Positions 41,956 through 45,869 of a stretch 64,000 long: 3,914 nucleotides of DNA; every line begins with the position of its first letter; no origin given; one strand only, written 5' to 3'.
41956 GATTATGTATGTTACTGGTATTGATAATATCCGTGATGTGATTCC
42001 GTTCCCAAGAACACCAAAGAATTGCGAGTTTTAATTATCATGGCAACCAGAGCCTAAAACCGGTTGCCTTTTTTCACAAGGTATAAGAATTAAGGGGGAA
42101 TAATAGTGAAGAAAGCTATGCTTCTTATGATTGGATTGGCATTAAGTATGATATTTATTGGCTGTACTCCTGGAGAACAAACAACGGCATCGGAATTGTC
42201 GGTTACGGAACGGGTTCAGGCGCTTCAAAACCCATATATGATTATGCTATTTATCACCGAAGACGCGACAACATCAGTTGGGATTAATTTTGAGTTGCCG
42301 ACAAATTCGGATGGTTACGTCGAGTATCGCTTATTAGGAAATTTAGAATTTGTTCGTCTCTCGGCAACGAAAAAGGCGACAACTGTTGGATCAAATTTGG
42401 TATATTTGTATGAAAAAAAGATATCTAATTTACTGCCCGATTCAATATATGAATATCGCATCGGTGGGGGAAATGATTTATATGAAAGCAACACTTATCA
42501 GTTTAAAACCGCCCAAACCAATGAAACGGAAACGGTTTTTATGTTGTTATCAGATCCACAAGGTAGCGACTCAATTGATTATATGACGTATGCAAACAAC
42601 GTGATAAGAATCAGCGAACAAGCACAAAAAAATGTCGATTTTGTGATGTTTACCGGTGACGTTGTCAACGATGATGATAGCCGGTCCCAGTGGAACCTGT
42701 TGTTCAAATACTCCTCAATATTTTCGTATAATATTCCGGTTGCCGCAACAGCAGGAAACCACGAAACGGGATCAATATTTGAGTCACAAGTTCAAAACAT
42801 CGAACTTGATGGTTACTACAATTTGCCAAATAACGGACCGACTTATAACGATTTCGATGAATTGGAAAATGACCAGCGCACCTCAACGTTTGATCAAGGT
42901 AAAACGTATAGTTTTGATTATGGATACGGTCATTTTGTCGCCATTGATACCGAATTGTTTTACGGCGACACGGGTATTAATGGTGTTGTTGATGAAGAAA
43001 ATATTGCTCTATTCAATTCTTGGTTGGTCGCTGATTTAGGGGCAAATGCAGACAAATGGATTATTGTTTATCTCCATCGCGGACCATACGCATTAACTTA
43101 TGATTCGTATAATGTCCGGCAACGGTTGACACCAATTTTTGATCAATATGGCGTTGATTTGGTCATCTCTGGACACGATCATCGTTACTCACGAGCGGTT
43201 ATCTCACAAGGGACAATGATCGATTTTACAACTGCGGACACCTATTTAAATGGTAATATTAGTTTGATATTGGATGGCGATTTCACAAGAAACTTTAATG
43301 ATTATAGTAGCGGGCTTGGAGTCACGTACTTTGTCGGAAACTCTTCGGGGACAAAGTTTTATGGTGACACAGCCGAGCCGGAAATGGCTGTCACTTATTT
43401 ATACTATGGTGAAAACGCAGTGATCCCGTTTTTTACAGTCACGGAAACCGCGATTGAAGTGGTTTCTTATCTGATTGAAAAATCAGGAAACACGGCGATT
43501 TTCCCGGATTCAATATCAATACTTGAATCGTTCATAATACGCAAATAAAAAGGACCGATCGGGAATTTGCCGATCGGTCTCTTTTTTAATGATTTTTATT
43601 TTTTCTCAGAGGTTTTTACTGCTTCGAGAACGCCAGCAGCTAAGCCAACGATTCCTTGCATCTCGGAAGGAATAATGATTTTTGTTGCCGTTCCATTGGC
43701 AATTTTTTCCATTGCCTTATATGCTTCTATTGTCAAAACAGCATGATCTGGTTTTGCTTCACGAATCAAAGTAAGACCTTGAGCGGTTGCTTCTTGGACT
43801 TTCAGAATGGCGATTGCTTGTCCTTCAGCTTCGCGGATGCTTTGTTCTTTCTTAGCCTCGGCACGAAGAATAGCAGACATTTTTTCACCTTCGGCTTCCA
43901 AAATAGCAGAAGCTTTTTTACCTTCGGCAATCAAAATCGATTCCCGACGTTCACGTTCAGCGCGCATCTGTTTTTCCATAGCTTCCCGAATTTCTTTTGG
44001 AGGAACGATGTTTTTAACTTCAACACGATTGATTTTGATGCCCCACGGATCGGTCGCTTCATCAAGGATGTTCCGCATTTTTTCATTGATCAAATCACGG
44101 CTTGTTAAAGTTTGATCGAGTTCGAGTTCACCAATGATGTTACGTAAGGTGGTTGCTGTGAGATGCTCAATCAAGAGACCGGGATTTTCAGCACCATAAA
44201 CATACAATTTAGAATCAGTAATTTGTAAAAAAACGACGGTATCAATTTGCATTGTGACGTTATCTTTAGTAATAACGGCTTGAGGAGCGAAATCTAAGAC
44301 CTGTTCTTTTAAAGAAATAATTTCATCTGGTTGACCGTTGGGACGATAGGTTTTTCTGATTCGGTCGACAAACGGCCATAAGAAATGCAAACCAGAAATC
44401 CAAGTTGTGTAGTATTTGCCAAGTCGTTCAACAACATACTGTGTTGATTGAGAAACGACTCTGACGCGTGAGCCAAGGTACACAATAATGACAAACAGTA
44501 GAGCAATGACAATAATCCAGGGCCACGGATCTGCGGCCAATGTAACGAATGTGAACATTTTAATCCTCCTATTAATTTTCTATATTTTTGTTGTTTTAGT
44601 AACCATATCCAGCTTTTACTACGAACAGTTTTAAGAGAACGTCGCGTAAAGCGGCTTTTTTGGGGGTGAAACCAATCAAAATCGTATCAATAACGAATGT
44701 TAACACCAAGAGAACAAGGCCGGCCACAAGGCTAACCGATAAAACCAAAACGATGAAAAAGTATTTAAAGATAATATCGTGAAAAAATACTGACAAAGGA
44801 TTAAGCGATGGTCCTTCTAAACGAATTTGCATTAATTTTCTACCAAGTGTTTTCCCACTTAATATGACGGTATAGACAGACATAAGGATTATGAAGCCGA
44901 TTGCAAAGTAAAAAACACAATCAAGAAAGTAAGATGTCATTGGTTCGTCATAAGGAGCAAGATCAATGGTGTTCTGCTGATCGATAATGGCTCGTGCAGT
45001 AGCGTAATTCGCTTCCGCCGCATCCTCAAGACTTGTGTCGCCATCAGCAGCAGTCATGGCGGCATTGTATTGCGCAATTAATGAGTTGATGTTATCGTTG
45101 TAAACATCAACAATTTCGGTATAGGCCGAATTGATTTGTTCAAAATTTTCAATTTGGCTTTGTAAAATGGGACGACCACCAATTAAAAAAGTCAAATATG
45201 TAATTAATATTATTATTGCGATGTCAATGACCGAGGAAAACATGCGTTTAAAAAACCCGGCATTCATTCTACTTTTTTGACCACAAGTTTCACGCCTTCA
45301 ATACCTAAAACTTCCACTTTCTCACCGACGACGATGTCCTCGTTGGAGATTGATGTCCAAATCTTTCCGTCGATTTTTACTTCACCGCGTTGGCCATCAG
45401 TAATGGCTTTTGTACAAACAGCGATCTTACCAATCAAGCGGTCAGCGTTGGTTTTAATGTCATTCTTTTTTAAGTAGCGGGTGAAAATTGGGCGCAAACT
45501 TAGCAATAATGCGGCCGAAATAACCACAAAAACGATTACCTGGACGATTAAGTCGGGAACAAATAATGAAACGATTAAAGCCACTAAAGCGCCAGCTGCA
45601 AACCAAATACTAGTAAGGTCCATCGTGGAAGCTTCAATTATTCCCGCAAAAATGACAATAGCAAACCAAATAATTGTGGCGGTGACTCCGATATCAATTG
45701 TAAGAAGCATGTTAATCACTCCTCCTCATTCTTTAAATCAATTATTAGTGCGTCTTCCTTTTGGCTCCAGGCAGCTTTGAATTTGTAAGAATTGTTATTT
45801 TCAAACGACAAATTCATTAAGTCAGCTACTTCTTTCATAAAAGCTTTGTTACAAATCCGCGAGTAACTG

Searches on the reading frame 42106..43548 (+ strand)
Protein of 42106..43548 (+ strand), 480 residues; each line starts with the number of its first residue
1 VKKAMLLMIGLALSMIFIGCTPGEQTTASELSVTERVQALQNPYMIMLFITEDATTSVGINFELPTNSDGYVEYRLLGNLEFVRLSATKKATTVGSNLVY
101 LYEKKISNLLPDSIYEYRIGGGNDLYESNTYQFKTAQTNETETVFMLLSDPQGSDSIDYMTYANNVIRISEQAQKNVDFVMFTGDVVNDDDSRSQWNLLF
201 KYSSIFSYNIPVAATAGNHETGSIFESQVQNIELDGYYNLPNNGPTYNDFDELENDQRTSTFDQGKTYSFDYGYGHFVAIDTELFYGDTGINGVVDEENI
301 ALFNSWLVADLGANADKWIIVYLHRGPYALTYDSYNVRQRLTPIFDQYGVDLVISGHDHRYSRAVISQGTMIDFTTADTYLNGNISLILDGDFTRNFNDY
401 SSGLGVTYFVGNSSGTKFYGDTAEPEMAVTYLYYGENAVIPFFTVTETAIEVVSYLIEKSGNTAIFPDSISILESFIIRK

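Call 52: search_protein_families(library=pfam, proteins=[window:42106-43548:+], max_evalue=0.001)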
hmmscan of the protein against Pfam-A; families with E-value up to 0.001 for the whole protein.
window:42106-43548:+ (480 aa): 2 families
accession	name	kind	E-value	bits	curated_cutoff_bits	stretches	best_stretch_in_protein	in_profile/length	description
PF00149.33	Metallophos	-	4.1e-18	66.9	21.5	1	145-361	3-191/191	Calcineurin-like phosphoesterase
PF16656.11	Pur_ac_phosph_N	-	4.1e-09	37.3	30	1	45-135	3-93/93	Purple acid Phosphatase, N-terminal domain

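Call 80: search_protein_families(library=ncbifam, proteins=[window:42106-43548:+], max_evalue=0.00001)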
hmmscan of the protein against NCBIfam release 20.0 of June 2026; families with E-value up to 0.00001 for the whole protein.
window:42106-43548:+ (480 aa): 0 families

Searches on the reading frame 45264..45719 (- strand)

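Call 52: search_protein_families(library=pfam, proteins=[window:45264-45719:-], max_evalue=0.001)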
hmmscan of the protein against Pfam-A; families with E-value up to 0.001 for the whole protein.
window:45264-45719:- (151 aa): 1 family
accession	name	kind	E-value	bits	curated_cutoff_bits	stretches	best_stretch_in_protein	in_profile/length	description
PF01957.25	NfeD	-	2.5e-15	56.8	29.1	1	92-149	1-57/57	NfeD-like C-terminal, partner-binding domain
